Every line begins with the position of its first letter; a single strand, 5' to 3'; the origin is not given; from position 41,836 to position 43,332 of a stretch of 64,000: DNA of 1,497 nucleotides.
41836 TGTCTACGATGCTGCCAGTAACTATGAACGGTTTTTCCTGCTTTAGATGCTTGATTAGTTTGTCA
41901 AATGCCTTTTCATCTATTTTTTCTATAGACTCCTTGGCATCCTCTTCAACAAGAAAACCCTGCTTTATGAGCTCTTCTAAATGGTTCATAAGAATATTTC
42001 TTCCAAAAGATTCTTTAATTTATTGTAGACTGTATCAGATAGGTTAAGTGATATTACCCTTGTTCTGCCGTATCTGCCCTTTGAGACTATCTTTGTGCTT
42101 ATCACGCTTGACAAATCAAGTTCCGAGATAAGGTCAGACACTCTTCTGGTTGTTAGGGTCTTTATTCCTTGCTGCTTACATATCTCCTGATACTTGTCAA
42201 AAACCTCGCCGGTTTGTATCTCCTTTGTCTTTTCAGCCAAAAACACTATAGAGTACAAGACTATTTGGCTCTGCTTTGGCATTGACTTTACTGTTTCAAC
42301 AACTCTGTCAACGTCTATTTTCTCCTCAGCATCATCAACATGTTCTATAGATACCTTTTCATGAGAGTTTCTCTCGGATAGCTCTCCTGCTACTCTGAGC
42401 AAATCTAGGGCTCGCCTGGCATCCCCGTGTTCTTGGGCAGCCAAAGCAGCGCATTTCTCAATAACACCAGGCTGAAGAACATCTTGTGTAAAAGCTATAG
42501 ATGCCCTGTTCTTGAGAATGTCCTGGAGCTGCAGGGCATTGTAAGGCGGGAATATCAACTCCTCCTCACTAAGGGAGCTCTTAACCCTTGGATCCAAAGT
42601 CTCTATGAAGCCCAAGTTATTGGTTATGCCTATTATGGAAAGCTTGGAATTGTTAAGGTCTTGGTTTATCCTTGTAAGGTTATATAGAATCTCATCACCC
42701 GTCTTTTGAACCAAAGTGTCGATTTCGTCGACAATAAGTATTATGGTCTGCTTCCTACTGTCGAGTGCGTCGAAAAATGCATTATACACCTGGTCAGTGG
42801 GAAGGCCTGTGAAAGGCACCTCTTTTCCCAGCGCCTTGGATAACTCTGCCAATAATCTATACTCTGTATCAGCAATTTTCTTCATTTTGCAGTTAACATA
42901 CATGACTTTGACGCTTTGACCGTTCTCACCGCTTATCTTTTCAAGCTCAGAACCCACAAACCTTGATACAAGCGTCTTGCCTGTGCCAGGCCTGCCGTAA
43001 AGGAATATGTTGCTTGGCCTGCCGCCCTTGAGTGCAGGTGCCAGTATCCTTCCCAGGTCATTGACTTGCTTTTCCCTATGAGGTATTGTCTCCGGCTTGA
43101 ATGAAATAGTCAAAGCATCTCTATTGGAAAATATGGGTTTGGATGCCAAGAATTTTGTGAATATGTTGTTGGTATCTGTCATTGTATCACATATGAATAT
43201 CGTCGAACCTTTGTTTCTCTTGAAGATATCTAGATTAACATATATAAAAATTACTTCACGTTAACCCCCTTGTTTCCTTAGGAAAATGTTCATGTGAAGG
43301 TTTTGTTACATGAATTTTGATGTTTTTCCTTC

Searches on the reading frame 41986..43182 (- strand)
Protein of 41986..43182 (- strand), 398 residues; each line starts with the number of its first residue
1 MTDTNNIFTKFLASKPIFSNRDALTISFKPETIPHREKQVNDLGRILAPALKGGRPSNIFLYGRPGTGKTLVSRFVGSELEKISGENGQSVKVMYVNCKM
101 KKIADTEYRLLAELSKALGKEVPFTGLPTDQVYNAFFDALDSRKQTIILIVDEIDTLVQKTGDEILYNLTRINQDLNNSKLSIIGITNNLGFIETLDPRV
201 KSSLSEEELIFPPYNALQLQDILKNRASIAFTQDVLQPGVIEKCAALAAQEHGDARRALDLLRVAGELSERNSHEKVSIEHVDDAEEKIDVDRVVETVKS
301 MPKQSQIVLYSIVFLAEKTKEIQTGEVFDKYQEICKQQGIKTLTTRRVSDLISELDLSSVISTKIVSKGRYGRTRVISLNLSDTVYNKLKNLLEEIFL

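Call 14: search_protein_families(library=ncbifam, proteins=[window:41986-43182:-], max_evalue=0.1)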
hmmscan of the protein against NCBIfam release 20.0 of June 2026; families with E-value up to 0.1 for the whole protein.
window:41986-43182:- (398 aa): 21 families
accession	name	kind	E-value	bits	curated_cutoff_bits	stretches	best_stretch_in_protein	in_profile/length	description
NF001625.0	PRK00411.1-3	equivalog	1.2e-156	521.6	501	1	3-383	6-386/415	ORC1-type DNA replication protein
TIGR02928.1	TIGR02928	subfamily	4.1e-129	430.6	181.3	1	17-379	1-366/366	orc1/cdc6 family replication initiation protein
NF001623.0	PRK00411.1-1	equivalog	9.5e-67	225.5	311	1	1-392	1-398/411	ORC1-type DNA replication protein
NF001624.0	PRK00411.1-2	subfamily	3.6e-64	217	354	1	15-384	11-366/374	ORC1-type DNA replication protein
NF001626.0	PRK00411.1-5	equivalog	1.6e-45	155.6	417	1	16-385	15-370/374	ORC1-type DNA replication protein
NF000868.0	PRK00080.1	equivalog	0.00045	19.2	282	0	213-293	179-254/330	Holliday junction branch migration DNA helicase RuvB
TIGR03689.1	pup_AAA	equivalog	0.00065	18.5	504.75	1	56-100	216-259/512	proteasome ATPase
NF042959.1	IteA_antiphage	equivalog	0.00093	18.4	510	1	54-81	123-150/367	anti-phage ATPase IteA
NF009883.0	PRK13341.1-4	equivalog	0.0012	16.9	668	1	42-78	41-77/729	AAA family ATPase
TIGR00635.1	ruvB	equivalog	0.0013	17.8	299.05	0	52-82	26-56/305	Holliday junction branch migration DNA helicase RuvB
NF003069.1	PRK03992.1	subfamily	0.0024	17.1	500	1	56-79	165-188/379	proteasome-activating nucleotidase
NF047389.1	ATPase_Sll1717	subfamily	0.003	16.7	75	0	130-363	168-417/454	P-loop ATPase, Sll1717 family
NF041006.2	cell_div_CdvC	equivalog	0.003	16.5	650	1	54-82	132-160/370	cell division protein CdvC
TIGR01242.2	TIGR01242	subfamily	0.0034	16.4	500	1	56-80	148-172/362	proteasome-activating nucleotidase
TIGR02881.1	spore_V_K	equivalog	0.0044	16.1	422.95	0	60-119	46-106/261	stage V sporulation protein K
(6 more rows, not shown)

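Call 52: find_related_loci(query=window:41986-43179:-, collection=metagenome_contigs, flank=10000)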
Query window:41986-43179:- (397 aa) in metagenome_contigs; peptide patterns used: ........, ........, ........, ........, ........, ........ (x = any residue, [..] = any of these).
266 stretches matched a pattern; 38 encode a relative of the query (tblastn E <= 1e-3); 38 distinct loci.
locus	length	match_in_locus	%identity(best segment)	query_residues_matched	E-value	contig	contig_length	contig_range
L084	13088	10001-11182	59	5-396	4e-154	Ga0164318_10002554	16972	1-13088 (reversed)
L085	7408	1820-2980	60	6-392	1e-153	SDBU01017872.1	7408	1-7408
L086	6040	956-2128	59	5-397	1e-150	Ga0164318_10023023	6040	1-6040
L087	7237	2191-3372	54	2-394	1e-148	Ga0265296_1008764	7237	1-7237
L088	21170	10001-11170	56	5-394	7e-148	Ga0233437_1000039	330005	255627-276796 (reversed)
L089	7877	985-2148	54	7-394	4e-148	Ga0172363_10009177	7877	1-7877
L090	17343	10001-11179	53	2-394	2e-147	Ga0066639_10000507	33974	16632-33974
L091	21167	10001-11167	53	5-393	2e-147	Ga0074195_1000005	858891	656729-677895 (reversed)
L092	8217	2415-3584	53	5-394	7e-147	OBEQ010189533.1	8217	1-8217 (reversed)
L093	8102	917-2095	53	2-394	1e-146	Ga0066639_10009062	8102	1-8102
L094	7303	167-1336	53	5-394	8e-147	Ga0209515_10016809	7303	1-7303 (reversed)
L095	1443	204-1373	53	5-394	8e-160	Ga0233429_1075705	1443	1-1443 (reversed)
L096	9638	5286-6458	53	4-394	6e-146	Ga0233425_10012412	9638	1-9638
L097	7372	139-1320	53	1-394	8e-146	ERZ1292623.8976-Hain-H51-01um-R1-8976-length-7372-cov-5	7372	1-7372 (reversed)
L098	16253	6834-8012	52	2-394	5e-146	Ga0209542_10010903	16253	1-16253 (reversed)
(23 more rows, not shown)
